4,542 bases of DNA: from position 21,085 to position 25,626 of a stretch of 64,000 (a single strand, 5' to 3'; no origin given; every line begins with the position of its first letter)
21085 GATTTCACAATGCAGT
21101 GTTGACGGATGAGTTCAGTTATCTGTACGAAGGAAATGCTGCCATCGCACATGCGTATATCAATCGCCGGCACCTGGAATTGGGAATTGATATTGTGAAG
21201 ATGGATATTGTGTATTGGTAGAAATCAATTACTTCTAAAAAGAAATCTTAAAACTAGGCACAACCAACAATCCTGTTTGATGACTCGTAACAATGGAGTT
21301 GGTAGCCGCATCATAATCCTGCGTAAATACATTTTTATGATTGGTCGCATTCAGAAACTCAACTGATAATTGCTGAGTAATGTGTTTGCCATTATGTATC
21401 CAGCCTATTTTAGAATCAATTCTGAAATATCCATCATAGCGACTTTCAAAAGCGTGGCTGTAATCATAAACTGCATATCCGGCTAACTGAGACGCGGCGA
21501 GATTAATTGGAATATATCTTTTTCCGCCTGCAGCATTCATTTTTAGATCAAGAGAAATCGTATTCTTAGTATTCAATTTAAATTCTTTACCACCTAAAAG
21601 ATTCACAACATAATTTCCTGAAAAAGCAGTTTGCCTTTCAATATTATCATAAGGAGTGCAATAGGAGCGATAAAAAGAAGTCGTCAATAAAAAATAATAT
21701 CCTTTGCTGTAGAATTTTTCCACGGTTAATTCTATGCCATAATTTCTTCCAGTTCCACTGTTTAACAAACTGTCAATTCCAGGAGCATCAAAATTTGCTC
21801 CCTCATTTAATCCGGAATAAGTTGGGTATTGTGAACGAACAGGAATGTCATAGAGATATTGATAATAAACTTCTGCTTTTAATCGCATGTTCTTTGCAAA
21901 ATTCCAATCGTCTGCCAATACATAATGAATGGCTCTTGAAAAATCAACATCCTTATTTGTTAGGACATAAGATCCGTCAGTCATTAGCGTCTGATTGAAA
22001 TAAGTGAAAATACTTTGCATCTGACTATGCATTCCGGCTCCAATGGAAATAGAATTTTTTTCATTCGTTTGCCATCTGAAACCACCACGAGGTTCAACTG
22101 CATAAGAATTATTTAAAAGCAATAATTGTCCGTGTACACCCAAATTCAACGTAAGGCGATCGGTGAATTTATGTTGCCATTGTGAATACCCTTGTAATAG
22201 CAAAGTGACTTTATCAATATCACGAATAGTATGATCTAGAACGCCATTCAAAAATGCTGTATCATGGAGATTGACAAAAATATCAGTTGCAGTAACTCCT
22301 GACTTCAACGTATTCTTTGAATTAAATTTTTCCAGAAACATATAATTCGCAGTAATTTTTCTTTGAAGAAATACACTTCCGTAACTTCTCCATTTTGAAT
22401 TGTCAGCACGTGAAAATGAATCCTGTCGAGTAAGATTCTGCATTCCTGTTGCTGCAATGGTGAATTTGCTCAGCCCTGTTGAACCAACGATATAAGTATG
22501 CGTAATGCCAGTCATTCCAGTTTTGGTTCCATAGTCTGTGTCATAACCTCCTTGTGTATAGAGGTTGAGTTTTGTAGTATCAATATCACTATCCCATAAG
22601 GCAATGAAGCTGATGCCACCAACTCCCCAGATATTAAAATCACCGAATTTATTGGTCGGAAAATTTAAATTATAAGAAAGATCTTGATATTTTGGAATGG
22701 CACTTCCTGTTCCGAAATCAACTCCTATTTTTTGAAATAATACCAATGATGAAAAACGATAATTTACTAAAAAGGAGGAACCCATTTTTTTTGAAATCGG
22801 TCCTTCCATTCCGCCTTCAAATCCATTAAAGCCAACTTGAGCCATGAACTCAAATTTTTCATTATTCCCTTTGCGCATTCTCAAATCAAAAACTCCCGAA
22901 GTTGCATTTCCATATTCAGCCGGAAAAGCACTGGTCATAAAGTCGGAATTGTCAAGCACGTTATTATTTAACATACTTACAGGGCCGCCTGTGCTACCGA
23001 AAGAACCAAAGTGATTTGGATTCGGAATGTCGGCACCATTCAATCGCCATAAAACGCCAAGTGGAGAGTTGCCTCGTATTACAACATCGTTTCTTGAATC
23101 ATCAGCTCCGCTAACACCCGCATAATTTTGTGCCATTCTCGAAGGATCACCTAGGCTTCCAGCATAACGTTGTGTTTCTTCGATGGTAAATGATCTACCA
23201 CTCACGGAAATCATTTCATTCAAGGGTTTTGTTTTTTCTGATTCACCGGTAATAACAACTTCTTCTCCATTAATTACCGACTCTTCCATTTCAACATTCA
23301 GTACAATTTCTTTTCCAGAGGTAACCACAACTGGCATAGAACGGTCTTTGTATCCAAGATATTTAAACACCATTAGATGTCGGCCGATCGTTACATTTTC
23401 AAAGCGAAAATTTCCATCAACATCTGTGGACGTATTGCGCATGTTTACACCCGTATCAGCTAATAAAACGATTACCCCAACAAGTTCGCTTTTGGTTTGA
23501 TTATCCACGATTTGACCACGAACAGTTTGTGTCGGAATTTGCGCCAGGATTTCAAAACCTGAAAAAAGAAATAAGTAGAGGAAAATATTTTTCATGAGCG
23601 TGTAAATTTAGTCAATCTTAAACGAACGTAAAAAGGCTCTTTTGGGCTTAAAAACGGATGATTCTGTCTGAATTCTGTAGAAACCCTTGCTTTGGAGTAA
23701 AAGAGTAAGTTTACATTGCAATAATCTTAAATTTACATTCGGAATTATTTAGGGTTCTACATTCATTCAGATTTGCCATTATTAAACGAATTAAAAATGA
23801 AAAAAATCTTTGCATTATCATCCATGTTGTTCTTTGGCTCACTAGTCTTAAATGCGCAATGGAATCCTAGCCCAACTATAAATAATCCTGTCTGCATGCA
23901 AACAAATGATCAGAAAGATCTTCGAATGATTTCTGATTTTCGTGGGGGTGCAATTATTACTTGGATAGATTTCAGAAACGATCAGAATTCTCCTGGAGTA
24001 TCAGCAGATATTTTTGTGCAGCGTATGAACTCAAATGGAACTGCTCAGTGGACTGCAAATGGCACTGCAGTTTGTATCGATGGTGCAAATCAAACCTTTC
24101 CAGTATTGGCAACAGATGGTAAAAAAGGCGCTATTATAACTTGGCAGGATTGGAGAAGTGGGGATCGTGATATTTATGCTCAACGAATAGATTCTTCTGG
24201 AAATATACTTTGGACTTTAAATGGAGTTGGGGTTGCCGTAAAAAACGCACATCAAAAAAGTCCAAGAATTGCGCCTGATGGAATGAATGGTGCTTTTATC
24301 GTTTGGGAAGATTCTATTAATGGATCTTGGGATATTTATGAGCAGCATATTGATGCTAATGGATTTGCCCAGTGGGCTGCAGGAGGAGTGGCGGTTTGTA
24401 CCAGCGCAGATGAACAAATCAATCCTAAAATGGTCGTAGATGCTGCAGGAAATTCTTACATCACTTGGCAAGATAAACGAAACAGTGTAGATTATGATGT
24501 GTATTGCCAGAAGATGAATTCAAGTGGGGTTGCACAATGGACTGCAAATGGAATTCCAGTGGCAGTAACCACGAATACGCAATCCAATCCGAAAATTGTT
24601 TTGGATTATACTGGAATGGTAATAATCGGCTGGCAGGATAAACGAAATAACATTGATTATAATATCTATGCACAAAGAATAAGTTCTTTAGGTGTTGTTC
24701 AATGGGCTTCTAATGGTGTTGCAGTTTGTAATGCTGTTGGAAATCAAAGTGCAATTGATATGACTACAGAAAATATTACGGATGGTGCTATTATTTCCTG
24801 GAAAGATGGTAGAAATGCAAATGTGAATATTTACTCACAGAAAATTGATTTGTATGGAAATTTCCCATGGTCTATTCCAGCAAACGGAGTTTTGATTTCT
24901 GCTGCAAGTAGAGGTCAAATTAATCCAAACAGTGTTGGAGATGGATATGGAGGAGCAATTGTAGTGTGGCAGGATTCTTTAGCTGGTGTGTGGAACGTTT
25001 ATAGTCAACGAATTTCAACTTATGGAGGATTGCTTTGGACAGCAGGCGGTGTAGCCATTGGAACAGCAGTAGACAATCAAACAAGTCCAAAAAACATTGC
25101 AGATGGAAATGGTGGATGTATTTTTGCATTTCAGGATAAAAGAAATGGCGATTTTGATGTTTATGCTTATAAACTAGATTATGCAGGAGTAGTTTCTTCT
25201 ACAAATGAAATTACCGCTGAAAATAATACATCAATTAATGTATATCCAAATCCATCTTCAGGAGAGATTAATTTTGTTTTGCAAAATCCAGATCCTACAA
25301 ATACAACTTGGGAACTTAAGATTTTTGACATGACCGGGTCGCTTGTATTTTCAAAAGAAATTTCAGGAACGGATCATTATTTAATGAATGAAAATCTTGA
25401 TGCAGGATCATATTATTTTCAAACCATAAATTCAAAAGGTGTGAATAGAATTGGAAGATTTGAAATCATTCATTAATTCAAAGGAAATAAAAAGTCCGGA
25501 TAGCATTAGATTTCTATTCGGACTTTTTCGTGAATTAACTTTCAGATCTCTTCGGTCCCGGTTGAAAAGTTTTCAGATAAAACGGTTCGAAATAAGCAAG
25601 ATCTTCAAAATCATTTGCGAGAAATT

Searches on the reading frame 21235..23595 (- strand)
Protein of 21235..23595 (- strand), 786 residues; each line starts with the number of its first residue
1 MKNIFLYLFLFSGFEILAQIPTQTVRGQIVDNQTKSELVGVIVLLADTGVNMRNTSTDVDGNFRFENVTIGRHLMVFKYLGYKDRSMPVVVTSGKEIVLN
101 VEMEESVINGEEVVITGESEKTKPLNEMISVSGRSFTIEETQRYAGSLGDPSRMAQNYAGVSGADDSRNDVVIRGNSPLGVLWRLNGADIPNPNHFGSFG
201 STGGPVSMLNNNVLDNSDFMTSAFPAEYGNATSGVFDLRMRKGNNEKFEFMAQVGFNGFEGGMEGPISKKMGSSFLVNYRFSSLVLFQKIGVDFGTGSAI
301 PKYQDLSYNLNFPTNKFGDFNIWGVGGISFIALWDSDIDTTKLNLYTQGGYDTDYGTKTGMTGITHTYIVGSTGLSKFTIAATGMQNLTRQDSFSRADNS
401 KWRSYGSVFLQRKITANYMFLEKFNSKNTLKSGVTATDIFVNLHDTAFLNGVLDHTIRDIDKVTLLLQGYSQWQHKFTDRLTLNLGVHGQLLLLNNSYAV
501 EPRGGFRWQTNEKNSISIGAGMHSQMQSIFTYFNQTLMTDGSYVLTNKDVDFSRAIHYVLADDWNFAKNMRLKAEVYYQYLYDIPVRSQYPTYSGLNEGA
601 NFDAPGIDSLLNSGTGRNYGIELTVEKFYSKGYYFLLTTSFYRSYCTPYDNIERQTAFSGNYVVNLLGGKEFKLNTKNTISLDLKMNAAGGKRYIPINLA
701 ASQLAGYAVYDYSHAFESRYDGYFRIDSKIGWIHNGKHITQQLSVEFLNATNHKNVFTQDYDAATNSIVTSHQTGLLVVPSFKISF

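Call 44: search_protein_families(library=pfam, proteins=[window:21235-23595:-], max_evalue=0.001)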
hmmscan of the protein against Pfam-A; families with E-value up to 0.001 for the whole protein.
window:21235-23595:- (786 aa): 2 families
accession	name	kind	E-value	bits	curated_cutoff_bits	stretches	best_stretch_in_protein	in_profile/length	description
PF13715.12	CarbopepD_reg_2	-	3.8e-15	56.1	32.2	1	25-115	1-88/88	CarboxypepD_reg-like domain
PF13620.12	CarboxypepD_reg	-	1.3e-11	45.1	32.3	1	24-104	1-82/82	Carboxypeptidase regulatory-like domain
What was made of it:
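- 21235..23595 (-): Core flank gene 'g786' (786 aa, CarboxypepD_reg-domain outer-membrane protein). In most relatives it directly follows tsaB. Pfam (call 44).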

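Call 56: search_protein_families(library=ncbifam, proteins=[window:21235-23595:-], max_evalue=0.01)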
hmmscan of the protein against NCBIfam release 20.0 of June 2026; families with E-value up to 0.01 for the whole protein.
window:21235-23595:- (786 aa): 1 family
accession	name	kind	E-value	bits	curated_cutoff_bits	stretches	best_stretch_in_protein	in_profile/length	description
NF052345.1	S_layer_anammox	exception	3.1e-09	34.8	1400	1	22-135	1312-1422/1596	Kustd1514 family S-layer glycoprotein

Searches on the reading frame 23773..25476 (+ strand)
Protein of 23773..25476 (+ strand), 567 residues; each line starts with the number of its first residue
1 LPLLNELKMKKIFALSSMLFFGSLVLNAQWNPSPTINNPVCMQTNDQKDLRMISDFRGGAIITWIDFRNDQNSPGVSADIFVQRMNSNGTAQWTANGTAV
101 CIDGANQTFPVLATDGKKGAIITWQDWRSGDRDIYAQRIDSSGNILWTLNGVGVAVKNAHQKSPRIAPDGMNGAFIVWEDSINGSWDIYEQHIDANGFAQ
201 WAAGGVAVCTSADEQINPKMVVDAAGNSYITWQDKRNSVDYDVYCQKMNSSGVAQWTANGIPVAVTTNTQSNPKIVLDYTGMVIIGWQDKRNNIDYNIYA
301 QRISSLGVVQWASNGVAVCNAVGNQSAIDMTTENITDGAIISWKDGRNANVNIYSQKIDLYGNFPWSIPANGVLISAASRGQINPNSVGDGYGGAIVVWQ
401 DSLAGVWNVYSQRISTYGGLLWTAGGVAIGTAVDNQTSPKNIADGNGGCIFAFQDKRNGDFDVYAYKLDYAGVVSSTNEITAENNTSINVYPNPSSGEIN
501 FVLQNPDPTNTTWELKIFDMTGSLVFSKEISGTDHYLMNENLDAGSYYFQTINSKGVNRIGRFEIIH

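Call 7: search_protein_families(library=pfam, proteins=[window:23773-25476:+], max_evalue=0.01)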
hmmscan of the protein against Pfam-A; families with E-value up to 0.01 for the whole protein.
window:23773-25476:+ (567 aa): 1 family
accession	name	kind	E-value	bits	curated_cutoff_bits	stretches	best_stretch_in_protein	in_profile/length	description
PF18962.6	Por_Secre_tail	-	5.9e-08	33.3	27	1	490-555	1-66/75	Secretion system C-terminal sorting domain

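Call 37: find_homologous_proteins(query=window:23773-25476:+, max_evalue=1e-10)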
Query window:23773-25476:+ (567 aa): 3323 proteins with E <= 1e-10 among 8000 candidates; the best 120 are listed.
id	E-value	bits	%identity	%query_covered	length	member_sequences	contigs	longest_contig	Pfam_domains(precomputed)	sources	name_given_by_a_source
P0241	0.0e+0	1259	100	97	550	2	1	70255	PF18962.8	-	-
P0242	0.0e+0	1172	41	77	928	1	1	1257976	PF21910.3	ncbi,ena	-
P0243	2.0e-278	943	37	86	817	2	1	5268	-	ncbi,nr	ncbi:MAG: hypothetical protein NTW97_11640, partial [Candidatus Krumholzibacteria bacterium]|nr:hypo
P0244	5.0e-240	816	32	88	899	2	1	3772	PF13448.12,PF07372.18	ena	-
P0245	4.0e-219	747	37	77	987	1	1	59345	PF18962.8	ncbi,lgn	-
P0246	2.7e-210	718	33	76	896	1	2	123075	PF04616.21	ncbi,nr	ncbi:MAG: BNR repeat-containing protein [Candidatus Margulisbacteria bacterium]|nr:BNR repeat-contai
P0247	1.8e-205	702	45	80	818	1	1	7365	PF03640.21,PF07372.18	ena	-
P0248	3.3e-203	694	39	83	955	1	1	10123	-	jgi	jgi:hypothetical protein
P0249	4.5e-203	694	58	96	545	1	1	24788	PF18962.8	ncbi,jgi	jgi:hypothetical protein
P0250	4.8e-202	691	40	80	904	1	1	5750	PF07372.18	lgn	-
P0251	8.0e-200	683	54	99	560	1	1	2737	PF18962.8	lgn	-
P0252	1.0e-199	683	57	99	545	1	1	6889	PF18962.8,PF04616.21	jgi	-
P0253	4.8e-199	681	56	99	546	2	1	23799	PF18962.8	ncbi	-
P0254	1.4e-195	669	56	96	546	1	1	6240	PF18962.8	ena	-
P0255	2.5e-194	665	56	97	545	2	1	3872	PF18962.8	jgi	jgi:hypothetical protein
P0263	9.4e-192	657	57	92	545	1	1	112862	PF18962.8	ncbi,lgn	-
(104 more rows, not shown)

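Call 38: find_encoding_contigs(protein=P0249, flank=10000, max_places=2)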
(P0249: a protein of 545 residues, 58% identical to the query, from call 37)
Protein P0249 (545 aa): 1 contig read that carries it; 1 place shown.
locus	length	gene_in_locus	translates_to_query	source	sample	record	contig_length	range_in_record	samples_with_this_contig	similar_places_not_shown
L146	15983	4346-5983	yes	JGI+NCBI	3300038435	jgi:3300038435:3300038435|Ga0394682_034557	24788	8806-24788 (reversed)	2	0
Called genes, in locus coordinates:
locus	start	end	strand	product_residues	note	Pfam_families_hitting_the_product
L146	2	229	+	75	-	?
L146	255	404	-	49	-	-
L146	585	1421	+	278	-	PF00924:MS_channel_2nd, PF21082:MS_channel_3rd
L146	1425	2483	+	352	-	PF01544:CorA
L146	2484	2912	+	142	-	PF03652:RuvX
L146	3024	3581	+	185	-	PF01327:Pep_deformylase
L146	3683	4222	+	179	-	PF13174:TPR_6 (faint)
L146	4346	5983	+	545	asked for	PF18962:Por_Secre_tail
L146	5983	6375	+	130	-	-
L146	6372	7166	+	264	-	PF09359:VTC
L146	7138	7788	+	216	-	PF16316:DUF4956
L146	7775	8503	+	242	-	PF10677:DUF2490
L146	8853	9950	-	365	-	PF01926:MMR_HSR1, PF02421:FeoB_N, PF06071:YchF-GTPase_C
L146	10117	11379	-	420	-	PF04339:FemAB_like (faint)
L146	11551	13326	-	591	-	PF05960:DUF885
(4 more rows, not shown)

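Call 39: find_encoding_contigs(protein=P0263, flank=10000, max_places=2)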
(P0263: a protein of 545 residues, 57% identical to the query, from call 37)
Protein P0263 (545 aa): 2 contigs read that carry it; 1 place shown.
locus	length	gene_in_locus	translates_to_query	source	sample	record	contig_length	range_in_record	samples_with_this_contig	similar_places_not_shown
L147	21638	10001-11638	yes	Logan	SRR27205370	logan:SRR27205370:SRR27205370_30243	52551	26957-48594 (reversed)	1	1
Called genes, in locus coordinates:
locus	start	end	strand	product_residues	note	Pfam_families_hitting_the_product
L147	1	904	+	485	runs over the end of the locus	PF02386:TrkH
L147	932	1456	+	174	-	PF08922:DUF1905, PF13376:OmdA (weak)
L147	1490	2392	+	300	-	PF00520:Ion_trans, PF07885:Ion_trans_2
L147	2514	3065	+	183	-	-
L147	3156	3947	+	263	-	PF00106:adh_short, PF13460:NAD_binding_10 (weak), PF13561:adh_short_C2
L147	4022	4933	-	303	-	PF18962:Por_Secre_tail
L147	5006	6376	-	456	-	PF00753:Lactamase_B, PF23023:Anti-Pycsar_Apyc1 (weak), PF12706:Lactamase_B_2, PF16661:Lactamase_B_6, PF10996:Beta-Casp, PF07521:RMMBL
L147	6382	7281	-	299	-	PF03477:ATP-cone (weak), PF04471:Mrr_cat (weak)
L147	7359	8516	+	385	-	PF20510:HgmA_N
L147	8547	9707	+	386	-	PF14696:Glyoxalase_5 (weak), PF00903:Glyoxalase (weak), PF13669:Glyoxalase_4 (weak), PF00903:Glyoxalase, PF13669:Glyoxalase_4 (weak)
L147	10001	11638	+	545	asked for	PF18962:Por_Secre_tail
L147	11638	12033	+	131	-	-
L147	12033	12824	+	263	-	PF09359:VTC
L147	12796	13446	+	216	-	PF16316:DUF4956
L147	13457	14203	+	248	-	PF10677:DUF2490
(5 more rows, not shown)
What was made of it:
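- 23773..25476 (+): 8-repeat beta-propeller-like T9SS cargo gene (567-aa ORF, Por_Secre_tail). It is extra relative to all relatives at this slot. The best homologues reach at most 58% identity and lie elsewhere, heading a VTC/DUF4956/DUF2490 operon (calls 37-39).
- Tried and rejected: tsaB next to the 8-repeat gene: homologues of the 8-repeat gene lie in a different operon context (calls 37-39).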

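Call 56: search_protein_families(library=ncbifam, proteins=[window:23773-25476:+], max_evalue=0.01)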
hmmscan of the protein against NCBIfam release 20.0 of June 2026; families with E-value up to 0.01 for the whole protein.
window:23773-25476:+ (567 aa): 3 families
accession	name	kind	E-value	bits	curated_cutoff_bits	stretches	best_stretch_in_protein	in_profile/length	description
TIGR04275.1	beta_prop_Msarc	repeat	1.6e-14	53.4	85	2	98-136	2-35/40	beta-propeller repeat protein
TIGR04183.1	Por_Secre_tail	domain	1.5e-08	34.5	23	1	490-558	1-65/72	T9SS type A sorting domain-containing protein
NF050177.1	TapA_OM_Porphy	equivalog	0.00027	19.8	500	1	474-553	458-532/544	TapA/TapC family T9SS-dependent outer membrane protein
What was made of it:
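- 23773..25476 (+): Pfam and NCBIfam (calls 7, 56).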

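Call 57: search_protein_families(library=phrogs, proteins=[window:23773-25476:+], max_evalue=0.001)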
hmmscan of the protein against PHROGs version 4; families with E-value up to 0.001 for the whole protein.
window:23773-25476:+ (567 aa): 0 families
